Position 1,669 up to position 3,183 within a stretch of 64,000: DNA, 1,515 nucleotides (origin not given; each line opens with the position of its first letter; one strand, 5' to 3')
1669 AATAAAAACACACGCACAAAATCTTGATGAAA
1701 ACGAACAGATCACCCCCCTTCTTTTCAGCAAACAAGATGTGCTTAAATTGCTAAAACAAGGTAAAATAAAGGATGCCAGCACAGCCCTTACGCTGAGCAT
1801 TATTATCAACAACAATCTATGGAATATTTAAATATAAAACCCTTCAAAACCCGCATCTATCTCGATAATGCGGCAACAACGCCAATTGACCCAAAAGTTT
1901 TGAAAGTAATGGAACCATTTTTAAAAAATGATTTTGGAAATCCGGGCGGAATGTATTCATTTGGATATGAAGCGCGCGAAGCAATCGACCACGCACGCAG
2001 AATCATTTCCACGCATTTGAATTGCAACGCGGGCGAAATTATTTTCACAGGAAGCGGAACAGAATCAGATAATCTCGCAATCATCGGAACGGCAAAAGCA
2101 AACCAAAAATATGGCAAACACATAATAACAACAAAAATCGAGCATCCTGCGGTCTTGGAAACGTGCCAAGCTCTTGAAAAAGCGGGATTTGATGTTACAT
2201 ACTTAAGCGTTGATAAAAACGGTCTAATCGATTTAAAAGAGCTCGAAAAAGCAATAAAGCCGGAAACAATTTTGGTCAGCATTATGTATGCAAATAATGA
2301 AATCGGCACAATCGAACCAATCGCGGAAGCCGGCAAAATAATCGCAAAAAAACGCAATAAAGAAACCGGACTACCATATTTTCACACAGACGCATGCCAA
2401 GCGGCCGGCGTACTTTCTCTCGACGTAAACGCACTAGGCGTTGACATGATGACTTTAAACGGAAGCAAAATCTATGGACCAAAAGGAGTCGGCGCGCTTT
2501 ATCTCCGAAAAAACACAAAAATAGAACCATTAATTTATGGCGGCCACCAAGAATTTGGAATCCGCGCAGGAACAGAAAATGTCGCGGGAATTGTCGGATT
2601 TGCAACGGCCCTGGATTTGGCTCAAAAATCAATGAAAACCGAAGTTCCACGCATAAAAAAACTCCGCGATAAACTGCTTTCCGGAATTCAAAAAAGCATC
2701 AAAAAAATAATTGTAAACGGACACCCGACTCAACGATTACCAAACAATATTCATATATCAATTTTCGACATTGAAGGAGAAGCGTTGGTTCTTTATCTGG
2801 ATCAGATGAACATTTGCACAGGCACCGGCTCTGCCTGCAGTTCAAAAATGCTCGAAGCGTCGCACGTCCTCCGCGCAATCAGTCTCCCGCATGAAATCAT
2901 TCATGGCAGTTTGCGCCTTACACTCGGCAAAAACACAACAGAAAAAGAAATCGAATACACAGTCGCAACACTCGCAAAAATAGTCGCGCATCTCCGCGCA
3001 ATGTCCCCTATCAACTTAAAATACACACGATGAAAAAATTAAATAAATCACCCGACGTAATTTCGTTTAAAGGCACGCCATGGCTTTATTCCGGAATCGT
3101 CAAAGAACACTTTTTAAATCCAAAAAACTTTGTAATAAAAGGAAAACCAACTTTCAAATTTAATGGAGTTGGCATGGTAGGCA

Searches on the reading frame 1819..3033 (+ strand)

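Call 62: search_protein_families(library=pfam, proteins=[window:1819-3033:+], max_evalue=0.0001)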
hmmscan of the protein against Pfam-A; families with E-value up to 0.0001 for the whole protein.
window:1819-3033:+ (404 aa): 3 families
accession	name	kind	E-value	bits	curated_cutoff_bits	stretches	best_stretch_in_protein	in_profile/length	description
PF00266.25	Aminotran_5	-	3.4e-75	253.8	21.5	1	13-380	1-370/371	Aminotransferase class-V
PF00155.27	Aminotran_1_2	-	2.5e-07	30.7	19.7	1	69-384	63-360/361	Aminotransferase class I and II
PF01212.27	Beta_elim_lyase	-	5e-06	26.5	27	1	73-196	49-176/288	Beta-eliminating lyase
